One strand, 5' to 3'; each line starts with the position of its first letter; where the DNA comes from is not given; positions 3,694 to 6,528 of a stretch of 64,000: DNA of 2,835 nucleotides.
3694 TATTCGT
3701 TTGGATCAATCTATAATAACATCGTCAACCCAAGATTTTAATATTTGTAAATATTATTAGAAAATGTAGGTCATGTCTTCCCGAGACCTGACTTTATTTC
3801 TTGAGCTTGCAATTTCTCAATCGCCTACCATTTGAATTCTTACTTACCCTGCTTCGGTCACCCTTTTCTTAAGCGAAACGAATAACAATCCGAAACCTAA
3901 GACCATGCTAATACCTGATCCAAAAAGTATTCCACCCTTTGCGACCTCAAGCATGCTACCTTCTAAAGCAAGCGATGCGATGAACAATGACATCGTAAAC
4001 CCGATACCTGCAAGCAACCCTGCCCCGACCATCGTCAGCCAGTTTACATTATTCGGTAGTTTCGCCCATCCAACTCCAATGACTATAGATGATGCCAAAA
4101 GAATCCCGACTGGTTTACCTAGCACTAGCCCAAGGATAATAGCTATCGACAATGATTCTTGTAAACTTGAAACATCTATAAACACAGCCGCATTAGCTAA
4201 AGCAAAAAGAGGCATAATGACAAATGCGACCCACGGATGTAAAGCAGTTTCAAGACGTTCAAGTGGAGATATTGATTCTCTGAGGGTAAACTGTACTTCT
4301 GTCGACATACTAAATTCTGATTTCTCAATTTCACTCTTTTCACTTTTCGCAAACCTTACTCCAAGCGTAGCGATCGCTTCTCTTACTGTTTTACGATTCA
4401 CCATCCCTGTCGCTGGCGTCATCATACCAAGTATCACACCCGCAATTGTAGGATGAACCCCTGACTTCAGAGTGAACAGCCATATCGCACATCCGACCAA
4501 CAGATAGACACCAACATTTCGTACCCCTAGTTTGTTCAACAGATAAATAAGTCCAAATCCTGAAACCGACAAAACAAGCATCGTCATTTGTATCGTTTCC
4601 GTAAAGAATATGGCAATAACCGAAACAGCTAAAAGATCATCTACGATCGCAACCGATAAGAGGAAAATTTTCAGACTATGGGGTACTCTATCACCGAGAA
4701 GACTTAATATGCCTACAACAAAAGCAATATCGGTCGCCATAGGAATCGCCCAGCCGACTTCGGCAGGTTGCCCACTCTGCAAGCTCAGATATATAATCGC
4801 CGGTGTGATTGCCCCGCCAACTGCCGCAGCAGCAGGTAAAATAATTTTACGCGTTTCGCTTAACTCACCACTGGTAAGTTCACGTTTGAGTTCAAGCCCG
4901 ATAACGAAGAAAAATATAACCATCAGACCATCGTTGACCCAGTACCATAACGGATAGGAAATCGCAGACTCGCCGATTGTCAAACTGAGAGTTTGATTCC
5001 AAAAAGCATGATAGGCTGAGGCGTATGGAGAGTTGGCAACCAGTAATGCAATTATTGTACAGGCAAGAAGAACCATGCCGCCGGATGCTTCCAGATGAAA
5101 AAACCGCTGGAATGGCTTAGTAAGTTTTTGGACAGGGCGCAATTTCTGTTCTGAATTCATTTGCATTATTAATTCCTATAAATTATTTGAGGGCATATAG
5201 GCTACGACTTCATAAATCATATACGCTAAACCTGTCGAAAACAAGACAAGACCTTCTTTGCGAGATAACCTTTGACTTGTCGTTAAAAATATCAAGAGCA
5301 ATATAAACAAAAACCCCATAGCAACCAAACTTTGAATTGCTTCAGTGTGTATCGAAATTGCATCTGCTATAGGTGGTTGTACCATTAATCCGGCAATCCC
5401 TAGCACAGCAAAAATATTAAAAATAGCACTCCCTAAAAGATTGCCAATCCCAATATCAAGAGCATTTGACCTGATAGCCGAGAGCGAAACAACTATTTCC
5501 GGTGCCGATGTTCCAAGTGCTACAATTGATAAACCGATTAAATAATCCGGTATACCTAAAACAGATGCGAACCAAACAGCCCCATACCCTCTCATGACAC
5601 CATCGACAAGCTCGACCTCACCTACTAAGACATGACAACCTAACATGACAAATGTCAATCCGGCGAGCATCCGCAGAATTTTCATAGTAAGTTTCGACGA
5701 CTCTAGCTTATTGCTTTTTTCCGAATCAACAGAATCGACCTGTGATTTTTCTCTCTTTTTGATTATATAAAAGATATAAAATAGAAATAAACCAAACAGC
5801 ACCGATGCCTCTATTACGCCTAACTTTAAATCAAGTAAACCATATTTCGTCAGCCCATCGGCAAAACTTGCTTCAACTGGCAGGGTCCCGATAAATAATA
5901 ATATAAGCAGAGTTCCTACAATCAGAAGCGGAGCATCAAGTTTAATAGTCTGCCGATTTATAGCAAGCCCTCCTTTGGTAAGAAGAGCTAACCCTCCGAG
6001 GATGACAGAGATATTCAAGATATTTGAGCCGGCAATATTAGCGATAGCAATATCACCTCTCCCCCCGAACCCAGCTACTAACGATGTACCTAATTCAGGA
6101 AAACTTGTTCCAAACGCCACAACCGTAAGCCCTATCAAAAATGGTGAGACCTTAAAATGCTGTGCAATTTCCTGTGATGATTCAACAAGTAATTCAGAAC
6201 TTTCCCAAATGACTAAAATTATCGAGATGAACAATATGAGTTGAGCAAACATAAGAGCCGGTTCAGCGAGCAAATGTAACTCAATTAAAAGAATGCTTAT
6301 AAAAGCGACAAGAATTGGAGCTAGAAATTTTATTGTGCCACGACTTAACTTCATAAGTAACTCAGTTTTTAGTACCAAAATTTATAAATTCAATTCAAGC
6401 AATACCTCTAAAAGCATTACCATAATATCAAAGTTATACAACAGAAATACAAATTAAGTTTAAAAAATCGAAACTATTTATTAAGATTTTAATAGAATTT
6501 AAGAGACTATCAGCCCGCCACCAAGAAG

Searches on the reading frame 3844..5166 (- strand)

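Call 97: search_protein_families(library=pfam, proteins=[window:3844-5166:-], max_evalue=0.00001)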
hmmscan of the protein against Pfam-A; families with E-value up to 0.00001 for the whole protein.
window:3844-5166:- (440 aa): 1 family
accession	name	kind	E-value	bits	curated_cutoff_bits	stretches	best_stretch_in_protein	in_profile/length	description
PF06965.17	Na_H_antiport_1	-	8.4e-140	466.3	23.5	1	21-427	2-373/374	Na+/H+ antiporter 1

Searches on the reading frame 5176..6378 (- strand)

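Call 97: search_protein_families(library=pfam, proteins=[window:5176-6378:-], max_evalue=0.00001)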
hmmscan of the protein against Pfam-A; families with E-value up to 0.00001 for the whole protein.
window:5176-6378:- (400 aa): 1 family
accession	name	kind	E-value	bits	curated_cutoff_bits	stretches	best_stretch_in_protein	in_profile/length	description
PF01699.29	Na_Ca_ex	-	1.1e-50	171.9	24.9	2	47-206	3-150/151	Sodium/calcium exchanger protein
